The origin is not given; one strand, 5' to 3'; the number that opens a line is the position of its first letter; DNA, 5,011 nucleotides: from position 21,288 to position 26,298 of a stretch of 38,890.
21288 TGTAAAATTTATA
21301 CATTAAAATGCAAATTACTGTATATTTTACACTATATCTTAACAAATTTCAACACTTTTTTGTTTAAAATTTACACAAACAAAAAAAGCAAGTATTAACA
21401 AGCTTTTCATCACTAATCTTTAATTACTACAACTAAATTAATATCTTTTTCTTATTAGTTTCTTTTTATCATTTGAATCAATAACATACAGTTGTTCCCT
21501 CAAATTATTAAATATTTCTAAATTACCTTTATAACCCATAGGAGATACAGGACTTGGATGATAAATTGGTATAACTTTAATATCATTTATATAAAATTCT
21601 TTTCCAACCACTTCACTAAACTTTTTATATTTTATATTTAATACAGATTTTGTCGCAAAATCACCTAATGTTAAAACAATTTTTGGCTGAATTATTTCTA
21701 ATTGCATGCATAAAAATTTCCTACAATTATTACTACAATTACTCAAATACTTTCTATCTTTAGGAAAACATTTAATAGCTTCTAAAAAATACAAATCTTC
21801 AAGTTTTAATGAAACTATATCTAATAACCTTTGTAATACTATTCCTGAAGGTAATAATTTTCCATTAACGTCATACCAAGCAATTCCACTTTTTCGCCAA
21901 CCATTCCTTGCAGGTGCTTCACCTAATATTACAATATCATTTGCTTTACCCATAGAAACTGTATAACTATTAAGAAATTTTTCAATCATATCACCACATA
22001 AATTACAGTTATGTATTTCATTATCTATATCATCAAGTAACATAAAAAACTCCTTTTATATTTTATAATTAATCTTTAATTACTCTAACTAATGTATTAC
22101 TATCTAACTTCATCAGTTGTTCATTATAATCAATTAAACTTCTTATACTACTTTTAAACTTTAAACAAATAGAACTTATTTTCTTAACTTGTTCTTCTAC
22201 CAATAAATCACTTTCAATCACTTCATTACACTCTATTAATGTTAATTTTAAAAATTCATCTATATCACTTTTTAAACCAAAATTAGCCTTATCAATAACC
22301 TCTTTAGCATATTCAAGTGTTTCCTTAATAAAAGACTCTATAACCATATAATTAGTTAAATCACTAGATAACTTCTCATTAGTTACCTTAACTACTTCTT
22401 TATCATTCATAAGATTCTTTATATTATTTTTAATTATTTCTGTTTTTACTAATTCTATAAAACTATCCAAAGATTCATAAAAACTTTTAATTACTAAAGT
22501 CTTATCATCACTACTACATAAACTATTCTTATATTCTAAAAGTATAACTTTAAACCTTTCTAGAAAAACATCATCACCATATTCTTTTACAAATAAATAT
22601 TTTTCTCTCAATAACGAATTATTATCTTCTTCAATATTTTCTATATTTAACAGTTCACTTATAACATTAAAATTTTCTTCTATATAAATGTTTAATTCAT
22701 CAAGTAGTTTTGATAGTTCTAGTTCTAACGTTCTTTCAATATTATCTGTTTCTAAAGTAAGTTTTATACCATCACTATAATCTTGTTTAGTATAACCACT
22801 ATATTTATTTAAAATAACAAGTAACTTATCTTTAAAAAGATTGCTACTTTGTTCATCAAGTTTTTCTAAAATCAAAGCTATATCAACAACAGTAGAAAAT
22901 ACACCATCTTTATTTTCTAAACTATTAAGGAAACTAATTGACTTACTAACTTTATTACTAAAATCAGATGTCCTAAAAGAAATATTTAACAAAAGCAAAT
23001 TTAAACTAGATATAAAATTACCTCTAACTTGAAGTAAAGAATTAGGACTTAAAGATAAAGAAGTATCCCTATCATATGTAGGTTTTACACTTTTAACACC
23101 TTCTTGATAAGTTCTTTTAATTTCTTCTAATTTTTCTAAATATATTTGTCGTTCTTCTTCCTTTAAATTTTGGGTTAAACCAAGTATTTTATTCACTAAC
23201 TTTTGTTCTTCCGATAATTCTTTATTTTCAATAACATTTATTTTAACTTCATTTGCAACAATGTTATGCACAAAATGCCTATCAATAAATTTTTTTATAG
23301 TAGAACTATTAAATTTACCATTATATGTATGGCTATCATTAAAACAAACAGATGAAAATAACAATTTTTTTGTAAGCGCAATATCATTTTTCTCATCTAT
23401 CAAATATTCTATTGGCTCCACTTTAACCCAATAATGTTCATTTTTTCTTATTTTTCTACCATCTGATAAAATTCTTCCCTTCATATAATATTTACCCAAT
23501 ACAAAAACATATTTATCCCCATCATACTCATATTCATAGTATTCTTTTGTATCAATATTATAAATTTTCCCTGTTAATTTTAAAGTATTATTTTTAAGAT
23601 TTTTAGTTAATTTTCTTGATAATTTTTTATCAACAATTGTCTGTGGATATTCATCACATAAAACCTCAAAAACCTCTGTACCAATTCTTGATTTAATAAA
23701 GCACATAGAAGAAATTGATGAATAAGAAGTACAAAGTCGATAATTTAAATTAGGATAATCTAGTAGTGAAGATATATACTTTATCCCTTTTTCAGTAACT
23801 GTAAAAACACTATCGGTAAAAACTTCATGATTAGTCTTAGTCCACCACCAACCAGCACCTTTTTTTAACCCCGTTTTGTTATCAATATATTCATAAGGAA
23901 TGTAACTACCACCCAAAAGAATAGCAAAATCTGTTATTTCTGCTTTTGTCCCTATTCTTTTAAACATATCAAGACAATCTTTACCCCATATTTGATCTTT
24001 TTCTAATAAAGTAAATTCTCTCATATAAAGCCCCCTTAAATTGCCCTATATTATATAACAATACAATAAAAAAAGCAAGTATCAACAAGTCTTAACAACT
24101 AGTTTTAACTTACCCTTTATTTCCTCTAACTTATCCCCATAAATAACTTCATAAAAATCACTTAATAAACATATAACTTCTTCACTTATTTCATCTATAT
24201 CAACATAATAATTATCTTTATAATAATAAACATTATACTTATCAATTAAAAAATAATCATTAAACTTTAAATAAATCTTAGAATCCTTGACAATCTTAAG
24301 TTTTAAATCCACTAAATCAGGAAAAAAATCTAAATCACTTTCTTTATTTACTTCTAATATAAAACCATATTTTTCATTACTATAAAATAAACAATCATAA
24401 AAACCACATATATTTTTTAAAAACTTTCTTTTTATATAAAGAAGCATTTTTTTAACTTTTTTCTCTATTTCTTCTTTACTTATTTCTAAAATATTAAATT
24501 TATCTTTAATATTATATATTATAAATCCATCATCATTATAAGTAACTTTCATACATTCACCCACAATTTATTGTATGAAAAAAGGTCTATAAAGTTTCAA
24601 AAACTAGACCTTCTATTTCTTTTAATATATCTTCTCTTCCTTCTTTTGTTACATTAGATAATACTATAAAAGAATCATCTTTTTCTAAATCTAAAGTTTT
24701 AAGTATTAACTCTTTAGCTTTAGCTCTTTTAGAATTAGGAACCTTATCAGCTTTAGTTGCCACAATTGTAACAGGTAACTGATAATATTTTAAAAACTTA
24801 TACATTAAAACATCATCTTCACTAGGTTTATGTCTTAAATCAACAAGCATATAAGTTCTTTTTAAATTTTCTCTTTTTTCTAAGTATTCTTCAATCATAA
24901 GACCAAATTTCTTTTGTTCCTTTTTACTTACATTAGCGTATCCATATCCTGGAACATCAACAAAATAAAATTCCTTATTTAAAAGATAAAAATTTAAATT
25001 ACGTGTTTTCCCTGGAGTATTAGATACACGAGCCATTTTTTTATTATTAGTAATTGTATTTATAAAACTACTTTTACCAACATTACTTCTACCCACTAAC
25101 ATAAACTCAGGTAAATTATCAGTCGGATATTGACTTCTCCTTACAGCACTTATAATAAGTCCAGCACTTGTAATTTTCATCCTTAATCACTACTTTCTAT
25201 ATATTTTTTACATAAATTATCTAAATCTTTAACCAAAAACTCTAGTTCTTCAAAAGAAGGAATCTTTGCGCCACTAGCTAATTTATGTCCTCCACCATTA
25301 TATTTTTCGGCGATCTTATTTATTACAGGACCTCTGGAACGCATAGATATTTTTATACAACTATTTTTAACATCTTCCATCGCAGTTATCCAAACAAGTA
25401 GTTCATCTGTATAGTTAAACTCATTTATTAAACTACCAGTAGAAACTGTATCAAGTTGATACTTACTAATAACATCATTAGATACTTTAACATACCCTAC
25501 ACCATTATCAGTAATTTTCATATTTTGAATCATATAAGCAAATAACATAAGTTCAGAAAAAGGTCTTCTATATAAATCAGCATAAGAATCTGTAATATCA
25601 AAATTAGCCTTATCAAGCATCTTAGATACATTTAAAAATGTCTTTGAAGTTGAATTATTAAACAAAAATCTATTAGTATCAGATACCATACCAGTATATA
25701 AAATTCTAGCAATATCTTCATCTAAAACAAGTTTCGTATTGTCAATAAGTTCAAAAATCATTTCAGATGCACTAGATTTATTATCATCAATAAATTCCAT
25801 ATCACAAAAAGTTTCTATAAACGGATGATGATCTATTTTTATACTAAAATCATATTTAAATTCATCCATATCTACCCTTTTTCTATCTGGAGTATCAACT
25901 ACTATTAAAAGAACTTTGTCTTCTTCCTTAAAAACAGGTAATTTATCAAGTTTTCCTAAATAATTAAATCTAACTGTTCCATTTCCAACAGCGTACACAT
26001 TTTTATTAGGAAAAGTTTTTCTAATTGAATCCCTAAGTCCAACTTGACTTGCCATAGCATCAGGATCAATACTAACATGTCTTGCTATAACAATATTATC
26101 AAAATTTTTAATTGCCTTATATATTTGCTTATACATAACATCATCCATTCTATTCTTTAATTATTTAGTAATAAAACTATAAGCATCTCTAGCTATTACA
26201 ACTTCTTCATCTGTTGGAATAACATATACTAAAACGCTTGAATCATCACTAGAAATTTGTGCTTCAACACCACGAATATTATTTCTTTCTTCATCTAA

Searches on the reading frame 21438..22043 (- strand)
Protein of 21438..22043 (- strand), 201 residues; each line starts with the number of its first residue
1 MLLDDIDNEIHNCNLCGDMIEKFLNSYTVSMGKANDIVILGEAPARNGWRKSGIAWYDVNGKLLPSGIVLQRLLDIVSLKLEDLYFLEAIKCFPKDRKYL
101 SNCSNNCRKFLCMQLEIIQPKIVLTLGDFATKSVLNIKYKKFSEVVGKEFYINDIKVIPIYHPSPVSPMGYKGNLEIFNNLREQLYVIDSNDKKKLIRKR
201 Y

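Call 47: search_protein_families(library=pfam, proteins=[window:21438-22043:-], max_evalue=0.01)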
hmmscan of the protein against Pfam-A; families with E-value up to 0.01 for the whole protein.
window:21438-22043:- (201 aa): 1 family
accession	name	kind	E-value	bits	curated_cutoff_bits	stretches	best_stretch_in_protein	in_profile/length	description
PF03167.25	UDG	-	4.4e-18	66.1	24.3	1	36-176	9-131/141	Uracil DNA glycosylase superfamily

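Call 59: search_protein_families(library=padloc, proteins=[window:21438-22043:-], max_evalue=0.001)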
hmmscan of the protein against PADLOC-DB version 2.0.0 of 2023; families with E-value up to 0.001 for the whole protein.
window:21438-22043:- (201 aa): 0 families

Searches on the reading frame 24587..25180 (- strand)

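Call 47: search_protein_families(library=pfam, proteins=[window:24587-25180:-], max_evalue=0.01)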
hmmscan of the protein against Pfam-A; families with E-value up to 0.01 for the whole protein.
window:24587-25180:- (197 aa): 6 families
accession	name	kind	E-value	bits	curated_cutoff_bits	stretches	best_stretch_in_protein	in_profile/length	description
PF01926.29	MMR_HSR1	-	2.9e-21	76.1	21.9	1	26-143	2-113/113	50S ribosome-binding GTPase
PF02421.24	FeoB_N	-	1.8e-08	34.5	27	1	26-96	3-75/156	Ferrous iron transport protein B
PF03193.22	RsgA_GTPase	-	7e-08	32.9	30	1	27-79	110-168/174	RsgA GTPase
PF00350.29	Dynamin_N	-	0.00021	21.8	27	0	28-50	3-25/168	Dynamin family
PF00735.24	Septin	-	0.006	16.3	26.2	0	26-52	7-33/280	Septin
PF08477.19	Roc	-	0.0088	16.7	27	0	27-57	3-33/119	Ras of Complex, Roc, domain of DAPkinase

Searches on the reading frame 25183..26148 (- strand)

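Call 47: search_protein_families(library=pfam, proteins=[window:25183-26148:-], max_evalue=0.01)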
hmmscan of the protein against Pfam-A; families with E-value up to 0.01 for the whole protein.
window:25183-26148:- (321 aa): 2 families
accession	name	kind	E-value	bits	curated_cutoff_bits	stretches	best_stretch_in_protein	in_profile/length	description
PF01368.27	DHH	-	7.6e-14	52.5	28.1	1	18-154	1-125/125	DHH family, N-terminal domain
PF02272.25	DHHA1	-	1.1e-10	42.3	25.9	1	230-314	11-101/102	DHHA1 domain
